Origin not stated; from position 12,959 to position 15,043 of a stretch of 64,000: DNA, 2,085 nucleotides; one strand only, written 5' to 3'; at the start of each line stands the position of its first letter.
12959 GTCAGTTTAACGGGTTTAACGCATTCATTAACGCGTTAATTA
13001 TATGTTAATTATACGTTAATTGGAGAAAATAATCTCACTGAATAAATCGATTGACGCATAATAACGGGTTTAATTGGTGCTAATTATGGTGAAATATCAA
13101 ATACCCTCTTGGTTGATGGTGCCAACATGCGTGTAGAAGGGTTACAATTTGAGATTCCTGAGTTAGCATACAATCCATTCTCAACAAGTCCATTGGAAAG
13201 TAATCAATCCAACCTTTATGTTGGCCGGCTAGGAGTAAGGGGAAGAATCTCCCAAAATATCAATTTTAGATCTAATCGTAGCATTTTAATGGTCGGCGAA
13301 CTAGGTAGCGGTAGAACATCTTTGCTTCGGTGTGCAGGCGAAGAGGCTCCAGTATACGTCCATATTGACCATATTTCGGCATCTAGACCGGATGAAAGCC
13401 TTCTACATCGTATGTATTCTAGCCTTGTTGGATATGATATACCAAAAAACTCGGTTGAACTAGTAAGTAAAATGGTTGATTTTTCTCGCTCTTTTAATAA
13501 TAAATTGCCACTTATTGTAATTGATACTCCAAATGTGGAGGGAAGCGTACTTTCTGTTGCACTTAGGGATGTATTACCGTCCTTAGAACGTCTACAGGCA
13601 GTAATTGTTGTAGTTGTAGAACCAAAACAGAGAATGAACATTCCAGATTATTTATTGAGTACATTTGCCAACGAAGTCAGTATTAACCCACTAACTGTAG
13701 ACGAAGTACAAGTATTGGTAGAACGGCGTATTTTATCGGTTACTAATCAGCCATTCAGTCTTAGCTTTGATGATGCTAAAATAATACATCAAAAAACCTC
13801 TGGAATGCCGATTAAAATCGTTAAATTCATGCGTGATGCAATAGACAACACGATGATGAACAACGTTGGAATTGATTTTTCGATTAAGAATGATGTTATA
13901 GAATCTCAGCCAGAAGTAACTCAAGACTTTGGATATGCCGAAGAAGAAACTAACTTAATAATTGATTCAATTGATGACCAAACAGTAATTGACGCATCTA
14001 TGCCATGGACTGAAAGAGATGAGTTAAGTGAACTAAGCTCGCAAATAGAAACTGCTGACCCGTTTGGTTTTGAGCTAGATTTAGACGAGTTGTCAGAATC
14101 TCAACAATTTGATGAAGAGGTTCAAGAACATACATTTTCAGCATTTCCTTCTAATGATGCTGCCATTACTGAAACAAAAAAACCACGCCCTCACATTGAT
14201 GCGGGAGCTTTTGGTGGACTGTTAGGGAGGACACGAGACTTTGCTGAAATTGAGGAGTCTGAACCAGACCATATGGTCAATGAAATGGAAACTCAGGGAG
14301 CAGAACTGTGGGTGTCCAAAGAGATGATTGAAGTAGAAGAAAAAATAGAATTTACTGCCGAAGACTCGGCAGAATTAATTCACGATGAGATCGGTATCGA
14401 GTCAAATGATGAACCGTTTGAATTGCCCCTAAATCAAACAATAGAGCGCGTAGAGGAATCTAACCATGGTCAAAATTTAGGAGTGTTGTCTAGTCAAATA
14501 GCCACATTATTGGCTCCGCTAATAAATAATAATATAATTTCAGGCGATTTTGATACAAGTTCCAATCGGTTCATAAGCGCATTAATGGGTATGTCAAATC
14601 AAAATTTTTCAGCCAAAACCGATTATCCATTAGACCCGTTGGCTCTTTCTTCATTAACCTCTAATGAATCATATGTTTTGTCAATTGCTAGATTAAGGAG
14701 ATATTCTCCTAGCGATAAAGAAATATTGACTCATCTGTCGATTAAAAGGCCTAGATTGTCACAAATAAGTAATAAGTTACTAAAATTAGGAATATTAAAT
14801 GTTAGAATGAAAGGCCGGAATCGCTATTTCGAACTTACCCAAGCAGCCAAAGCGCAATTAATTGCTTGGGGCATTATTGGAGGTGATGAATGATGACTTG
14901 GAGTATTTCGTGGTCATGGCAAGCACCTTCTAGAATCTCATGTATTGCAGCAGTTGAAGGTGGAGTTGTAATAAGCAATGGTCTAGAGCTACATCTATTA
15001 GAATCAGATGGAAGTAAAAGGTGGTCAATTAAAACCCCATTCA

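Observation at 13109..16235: Three-gene overlapping operon: archaeal ATPase with Walker-A Lys-to-Arg substitution and C-terminal wHTH, a beta-propeller protein and a 99-aa protein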

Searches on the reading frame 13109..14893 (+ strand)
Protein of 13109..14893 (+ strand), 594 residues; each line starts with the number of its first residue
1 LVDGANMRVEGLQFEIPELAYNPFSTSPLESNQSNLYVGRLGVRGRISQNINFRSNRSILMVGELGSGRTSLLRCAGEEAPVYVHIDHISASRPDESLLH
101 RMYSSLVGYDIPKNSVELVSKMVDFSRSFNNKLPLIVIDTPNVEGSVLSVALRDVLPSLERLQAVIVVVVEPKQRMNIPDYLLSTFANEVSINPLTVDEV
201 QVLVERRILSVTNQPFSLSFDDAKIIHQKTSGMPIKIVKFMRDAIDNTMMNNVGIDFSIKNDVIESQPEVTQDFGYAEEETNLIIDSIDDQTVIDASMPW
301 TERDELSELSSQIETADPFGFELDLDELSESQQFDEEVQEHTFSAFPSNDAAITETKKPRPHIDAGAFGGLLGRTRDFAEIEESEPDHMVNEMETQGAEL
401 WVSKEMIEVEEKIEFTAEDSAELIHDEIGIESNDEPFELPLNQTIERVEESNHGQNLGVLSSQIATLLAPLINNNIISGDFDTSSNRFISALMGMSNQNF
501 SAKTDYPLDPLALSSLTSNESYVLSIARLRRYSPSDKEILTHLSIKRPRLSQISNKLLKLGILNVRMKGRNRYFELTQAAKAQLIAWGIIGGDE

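Call 3: search_protein_families(library=pfam, proteins=[window:13109-14893:+], max_evalue=1)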
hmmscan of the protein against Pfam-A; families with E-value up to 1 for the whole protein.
window:13109-14893:+ (594 aa): 2 families
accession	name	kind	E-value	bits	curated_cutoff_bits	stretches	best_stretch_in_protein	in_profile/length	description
PF13401.12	AAA_22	-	0.028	15.2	27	1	55-139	4-91/130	AAA domain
PF12886.12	TORC_C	-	0.12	13.2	26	0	475-515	3-50/75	Transducer of regulated CREB activity, C terminus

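Call 4: search_protein_families(library=ncbifam, proteins=[window:13109-14893:+], max_evalue=1)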
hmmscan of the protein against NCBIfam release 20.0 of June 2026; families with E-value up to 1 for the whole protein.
window:13109-14893:+ (594 aa): 3 families
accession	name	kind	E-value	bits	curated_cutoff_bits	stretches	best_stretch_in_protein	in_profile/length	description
TIGR03015.1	pepcterm_ATPase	hypoth_equivalog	3.5e-05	23.4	324.5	1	58-239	45-237/269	XrtA/PEP-CTERM system-associated ATPase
NF040642.1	sulf_sens_BigR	equivalog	0.0019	18.2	155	1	537-586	37-86/95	sulfite-sensing transcriptional repressor BigR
NF033788.1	HTH_metalloreg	subfamily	0.014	15.2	55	1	537-584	29-76/77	metalloregulator ArsR/SmtB family transcription factor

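Call 6: find_homologous_proteins(query=window:13127-14893:+)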
Query window:13127-14893:+ (588 aa): 328 proteins with E <= 0.001 among 8000 candidates; the best 120 are listed.
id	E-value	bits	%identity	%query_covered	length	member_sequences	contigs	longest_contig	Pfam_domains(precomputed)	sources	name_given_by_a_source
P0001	0.0e+0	1235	96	100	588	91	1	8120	-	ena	-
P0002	0.0e+0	1077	85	100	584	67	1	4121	-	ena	-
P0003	0.0e+0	1068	84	100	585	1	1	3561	-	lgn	-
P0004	0.0e+0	1054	83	100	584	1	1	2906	-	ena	-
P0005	0.0e+0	1052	83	100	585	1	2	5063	-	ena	-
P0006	0.0e+0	1046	83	100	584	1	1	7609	-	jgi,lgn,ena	jgi:DNA-binding MarR family transcriptional regulator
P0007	0.0e+0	1042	83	100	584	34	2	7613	-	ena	-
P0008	0.0e+0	1042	82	100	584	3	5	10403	-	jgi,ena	-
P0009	0.0e+0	1042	82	100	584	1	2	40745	-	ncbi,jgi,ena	-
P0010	0.0e+0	1042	82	100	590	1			-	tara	tara:strand:- start:833 stop:2605 length:1773 start_codon:yes stop_codon:yes gene_type:complete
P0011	0.0e+0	1042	83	100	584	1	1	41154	-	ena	-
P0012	0.0e+0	1041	82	100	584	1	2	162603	-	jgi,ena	-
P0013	0.0e+0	1041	82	100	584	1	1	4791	-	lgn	-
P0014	0.0e+0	1038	82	100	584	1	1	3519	-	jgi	-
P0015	0.0e+0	1038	83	100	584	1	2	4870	-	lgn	-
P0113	3.2e-180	619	53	100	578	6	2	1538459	-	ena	-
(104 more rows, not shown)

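Call 7: search_solved_structures(query=window:13127-14893:+, max_evalue=1, show_alignments=2)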
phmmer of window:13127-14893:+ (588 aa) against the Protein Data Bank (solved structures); distinct sequences matched with E-value up to 1: 8.
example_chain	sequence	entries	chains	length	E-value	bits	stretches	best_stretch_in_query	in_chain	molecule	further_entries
2y8e_A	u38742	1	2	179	0.07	15.1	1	222-296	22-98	RAB-PROTEIN 6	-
2e9s_A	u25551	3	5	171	0.075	15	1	222-295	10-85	Ras-related protein Rab-6B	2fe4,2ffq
2gil_A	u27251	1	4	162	0.11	14.5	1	222-288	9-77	Ras-related protein Rab-6A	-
8ij9_A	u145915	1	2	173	0.13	14.2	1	222-292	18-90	Ras-related protein Rab-6B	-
3cwz_A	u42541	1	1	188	0.24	13.3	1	222-287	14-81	Ras-related protein Rab-6A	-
5lef_A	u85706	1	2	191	0.25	13.3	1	222-287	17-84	Ras-related protein Rab-6A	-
3bbp_A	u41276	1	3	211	0.28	13.1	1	222-287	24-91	Ras-related protein Rab-6A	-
1yzq_A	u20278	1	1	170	0.48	12.3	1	222-267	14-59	small GTP binding protein RAB6 isoform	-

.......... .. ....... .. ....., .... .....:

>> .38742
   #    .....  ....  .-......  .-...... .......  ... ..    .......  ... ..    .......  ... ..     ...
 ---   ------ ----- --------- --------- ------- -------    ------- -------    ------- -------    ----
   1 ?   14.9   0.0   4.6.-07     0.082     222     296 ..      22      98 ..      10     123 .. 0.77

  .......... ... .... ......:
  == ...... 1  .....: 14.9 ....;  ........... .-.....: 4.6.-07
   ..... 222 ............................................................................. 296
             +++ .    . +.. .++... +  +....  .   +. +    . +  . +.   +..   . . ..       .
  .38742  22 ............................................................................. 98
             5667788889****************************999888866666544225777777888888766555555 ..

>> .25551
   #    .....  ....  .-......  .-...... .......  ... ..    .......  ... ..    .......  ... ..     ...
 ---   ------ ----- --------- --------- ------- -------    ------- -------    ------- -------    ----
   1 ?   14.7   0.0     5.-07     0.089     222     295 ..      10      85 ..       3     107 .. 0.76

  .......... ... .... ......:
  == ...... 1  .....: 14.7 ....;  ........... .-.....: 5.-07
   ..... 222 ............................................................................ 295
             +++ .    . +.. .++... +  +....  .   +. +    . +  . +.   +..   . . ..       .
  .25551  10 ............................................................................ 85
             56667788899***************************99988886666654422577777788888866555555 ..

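Call 13: find_encoding_contigs(protein=P0113, flank=8000, max_places=2)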
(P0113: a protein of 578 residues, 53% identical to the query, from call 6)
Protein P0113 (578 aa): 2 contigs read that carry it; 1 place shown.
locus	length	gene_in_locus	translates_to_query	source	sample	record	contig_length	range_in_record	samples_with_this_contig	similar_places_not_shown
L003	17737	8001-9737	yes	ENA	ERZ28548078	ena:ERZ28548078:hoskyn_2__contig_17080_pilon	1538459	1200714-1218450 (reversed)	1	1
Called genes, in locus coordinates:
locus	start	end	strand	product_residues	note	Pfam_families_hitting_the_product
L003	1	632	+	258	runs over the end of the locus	-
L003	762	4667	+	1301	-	PF02463:SMC_N, PF13175:AAA_15, PF13304:AAA_21 (faint), PF13476:AAA_23 (weak), PF13555:AAA_29, PF06470:SMC_hinge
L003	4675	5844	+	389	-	-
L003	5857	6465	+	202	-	PF04079:SMC_ScpB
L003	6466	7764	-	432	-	PF00368:HMG-CoA_red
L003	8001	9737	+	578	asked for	-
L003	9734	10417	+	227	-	-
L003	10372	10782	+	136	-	-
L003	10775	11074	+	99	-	PF04010:DUF357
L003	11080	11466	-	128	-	PF18477:PIN_9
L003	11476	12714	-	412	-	PF00009:GTP_EFTU, PF03144:GTP_EFTU_D2, PF09173:eIF2_C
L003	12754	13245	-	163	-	PF01092:Ribosomal_S6e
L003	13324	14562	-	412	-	PF01637:ATPase_2 (weak), PF13191:AAA_16, PF13401:AAA_22, PF24883:NPHP3_N (faint), PF00004:AAA, PF22606:Cdc6-ORC-like_ATPase_lid, PF22703:Cdc6_lid, PF09079:WHD_Cdc6, +1 more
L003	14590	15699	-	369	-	PF01866:Diphthamide_syn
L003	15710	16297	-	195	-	PF00156:Pribosyltran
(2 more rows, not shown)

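Call 19: search_protein_representatives(alignment_id=A1)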
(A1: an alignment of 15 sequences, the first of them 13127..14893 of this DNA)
Query: 15 sequences, 586 profile positions. Proteins with E-value up to 0.001 (for the whole library): 186; up to 1e-10: 138; up to 1e-30: 77. The best 150 are listed.
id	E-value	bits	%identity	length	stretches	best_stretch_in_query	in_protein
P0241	1.4e-226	770.1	-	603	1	1-586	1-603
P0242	1.1e-167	575.6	-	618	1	1-586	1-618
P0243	3.8e-159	547.5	-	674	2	1-260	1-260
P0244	4.2e-142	491.2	-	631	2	1-242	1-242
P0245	5.9e-142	490.7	-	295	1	1-268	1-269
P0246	3.0e-141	488.4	-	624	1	8-585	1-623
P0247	1.1e-123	430.4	-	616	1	7-581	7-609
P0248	6.7e-114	398.1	-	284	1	88-346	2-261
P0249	1.1e-104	367.6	-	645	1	5-585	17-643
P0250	4.3e-99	349.2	-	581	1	8-580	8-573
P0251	7.5e-99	348.4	-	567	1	1-585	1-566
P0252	3.7e-97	342.8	-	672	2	8-248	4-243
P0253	3.7e-94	332.9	-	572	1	1-586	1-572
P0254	4.8e-94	332.5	-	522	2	1-290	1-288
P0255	1.4e-93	330.9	-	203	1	382-586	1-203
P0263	2.6e-69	250.8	-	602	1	6-583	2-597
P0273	9.7e-56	206.0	-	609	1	8-584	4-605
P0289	7.6e-49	183.3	-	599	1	9-572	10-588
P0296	2.6e-46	174.9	-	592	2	1-244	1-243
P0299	1.1e-45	172.8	-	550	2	10-346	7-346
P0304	1.8e-42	162.2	-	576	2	10-245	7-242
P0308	7.9e-38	146.9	-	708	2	11-233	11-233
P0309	2.8e-37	145.1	-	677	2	11-235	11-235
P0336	1.1e-18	83.6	-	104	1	500-573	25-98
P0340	4.0e-17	78.5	-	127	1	500-572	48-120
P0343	1.1e-16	77.0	-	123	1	496-573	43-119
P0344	1.3e-16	76.8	-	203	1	499-573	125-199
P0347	8.1e-16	74.2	-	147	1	499-572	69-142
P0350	2.7e-15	72.5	-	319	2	497-576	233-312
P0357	3.9e-14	68.6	-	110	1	497-575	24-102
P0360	4.9e-14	68.3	-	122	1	499-572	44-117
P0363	6.8e-14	67.9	-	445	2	496-573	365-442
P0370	1.9e-12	63.1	-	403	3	505-574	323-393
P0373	1.3e-11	60.3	-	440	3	12-80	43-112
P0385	3.9e-09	52.1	-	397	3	13-87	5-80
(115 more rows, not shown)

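Call 21: predict_structure(alignment_id=A1)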
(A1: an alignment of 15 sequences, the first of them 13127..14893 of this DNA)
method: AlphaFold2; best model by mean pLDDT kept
length: 588 residues; sequences in the alignment: 15
mean_pLDDT: 48.3   pTM: 0.28
mean pLDDT of the five models: 48.3, 46.3, 43.9, 42.3, 39.5
residues with pLDDT >= 90: 0; 70-90: 39; 50-70: 224; < 50: 325
segments of 3 or more residues with pLDDT < 50: 1-5, 20-36, 59-62, 84-89, 181-187, 247-296, 298-449, 463-465, 467-479, 481-483, 488-510, 512-541
pLDDT, mean of each block of 10 residues (from residue 1): 52 63 32 43 57 55 51 61 46 58 56 58 63 56 55 61 62 57 49 70 71 80 69 71 52 33 27 31 36 46 37 39 37 33 34 32 31 37 33 36 40 42 37 32 39 52 47 44 48 39 42 42 39 45 53 63 59 66 56
secondary structure, 60 per line:
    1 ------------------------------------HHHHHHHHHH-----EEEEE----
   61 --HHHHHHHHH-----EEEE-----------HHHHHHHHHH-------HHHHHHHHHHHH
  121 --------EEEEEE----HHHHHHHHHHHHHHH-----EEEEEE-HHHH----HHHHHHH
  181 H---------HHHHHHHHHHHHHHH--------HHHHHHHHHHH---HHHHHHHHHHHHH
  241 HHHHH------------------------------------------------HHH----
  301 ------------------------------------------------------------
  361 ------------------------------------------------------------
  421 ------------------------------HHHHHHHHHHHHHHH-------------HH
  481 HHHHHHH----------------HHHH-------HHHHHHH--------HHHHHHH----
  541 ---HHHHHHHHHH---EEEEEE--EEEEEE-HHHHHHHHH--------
elements in order: H37-46 E52-56 H63-71 E77-80 H92-101 H109-120 E129-134 H139-153 E159-164 H166-169 H174-181 H191-205 H214-224 H228-245 H451-465 H479-487 H504-507 H515-521 H530-536 H544-553 E557-562 E565-570 H572-580

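Call 27: search_protein_families(library=pfam, alignment_id=A3, max_evalue=0.01)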
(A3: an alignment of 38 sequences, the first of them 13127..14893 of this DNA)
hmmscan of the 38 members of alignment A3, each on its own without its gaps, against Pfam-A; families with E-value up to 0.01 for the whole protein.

A. member 1, window:13127-14893:+ (588 aa): 0 families

B. families by the number of members that match (of 38 scanned): 18 families
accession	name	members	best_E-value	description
PF13191.12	AAA_16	35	2.6e-08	AAA ATPase domain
PF13401.12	AAA_22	21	5.8e-06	AAA domain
PF20703.3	nSTAND1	16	2e-05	Novel STAND NTPase 1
PF00005.33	ABC_tran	4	6.6e-05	ABC transporter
PF01637.24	ATPase_2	3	8.8e-06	ATPase domain predominantly from Archaea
PF00004.35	AAA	2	0.00021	ATPase family associated with various cellular activities (AAA)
PF06414.18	Zeta_toxin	2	0.00047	Zeta toxin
PF05673.19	DUF815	2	0.0033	Protein of unknown function (DUF815)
PF13555.12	AAA_29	1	0.00039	P-loop containing region of AAA domain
PF03193.22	RsgA_GTPase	1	0.00057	RsgA GTPase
PF24389.1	ORC-CDC6-like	1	0.0015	ORC-CDC6-like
PF20106.4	DUF6496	1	0.0029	Family of unknown function (DUF6496)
PF00437.27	T2SSE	1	0.0036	Type II/IV secretion system protein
PF05729.18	NACHT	1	0.0046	NACHT domain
PF13476.12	AAA_23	1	0.006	AAA domain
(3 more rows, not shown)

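Call 28: search_solved_structures(query=A3, max_evalue=1, show_alignments=3)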
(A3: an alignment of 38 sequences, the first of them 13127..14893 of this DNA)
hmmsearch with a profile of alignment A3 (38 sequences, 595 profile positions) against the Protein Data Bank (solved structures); distinct sequences matched with E-value up to 1: 256 (the best 60 are shown).
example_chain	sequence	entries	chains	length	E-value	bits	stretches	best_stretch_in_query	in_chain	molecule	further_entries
9jix_A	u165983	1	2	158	0.0003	23.3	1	53-98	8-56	De Novo Designed ATPase, PL2x4_2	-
9wfg_A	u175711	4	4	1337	0.00037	22.9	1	47-73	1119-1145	ABC transporter D family member 1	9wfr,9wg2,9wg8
9wfu_A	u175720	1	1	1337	0.00037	22.9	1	47-73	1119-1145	ABC transporter D family member 1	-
7wd3_A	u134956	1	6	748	0.00051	22.5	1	51-80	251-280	ATPase family gene 2 protein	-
7wbb_A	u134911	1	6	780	0.00055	22.4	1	51-80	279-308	AFG2 isoform 1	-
7nku_A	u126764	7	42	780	0.00056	22.3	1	51-80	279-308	ATPase family gene 2 protein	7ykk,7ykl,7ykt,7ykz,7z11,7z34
7jgr_G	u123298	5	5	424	0.0017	20.7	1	23-286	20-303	Cell division control protein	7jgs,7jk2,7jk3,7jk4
1in6_A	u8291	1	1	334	0.0022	20.4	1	53-83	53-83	HOLLIDAY JUNCTION DNA HELICASE RUVB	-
6ef2_K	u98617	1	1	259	0.0028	20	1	42-80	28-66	26S proteasome regulatory subunit 6B homolog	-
6ef0_K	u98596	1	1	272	0.0032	19.8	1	42-80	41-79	26S proteasome regulatory subunit 6B homolog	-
6ef1_K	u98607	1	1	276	0.0033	19.8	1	42-80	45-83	26S proteasome regulatory subunit 6B homolog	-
1iqp_A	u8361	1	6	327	0.0044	19.4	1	28-66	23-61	RFCS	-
4r6g_A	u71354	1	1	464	0.0053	19.1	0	152-214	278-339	leucine rich repeats DLRR_K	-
1in5_A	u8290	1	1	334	0.0059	19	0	53-83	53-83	HOLLIDAY JUNCTION DNA HELICASE RUVB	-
6fvw_K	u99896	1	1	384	0.006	18.9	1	42-80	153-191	26S proteasome regulatory subunit 6B homolog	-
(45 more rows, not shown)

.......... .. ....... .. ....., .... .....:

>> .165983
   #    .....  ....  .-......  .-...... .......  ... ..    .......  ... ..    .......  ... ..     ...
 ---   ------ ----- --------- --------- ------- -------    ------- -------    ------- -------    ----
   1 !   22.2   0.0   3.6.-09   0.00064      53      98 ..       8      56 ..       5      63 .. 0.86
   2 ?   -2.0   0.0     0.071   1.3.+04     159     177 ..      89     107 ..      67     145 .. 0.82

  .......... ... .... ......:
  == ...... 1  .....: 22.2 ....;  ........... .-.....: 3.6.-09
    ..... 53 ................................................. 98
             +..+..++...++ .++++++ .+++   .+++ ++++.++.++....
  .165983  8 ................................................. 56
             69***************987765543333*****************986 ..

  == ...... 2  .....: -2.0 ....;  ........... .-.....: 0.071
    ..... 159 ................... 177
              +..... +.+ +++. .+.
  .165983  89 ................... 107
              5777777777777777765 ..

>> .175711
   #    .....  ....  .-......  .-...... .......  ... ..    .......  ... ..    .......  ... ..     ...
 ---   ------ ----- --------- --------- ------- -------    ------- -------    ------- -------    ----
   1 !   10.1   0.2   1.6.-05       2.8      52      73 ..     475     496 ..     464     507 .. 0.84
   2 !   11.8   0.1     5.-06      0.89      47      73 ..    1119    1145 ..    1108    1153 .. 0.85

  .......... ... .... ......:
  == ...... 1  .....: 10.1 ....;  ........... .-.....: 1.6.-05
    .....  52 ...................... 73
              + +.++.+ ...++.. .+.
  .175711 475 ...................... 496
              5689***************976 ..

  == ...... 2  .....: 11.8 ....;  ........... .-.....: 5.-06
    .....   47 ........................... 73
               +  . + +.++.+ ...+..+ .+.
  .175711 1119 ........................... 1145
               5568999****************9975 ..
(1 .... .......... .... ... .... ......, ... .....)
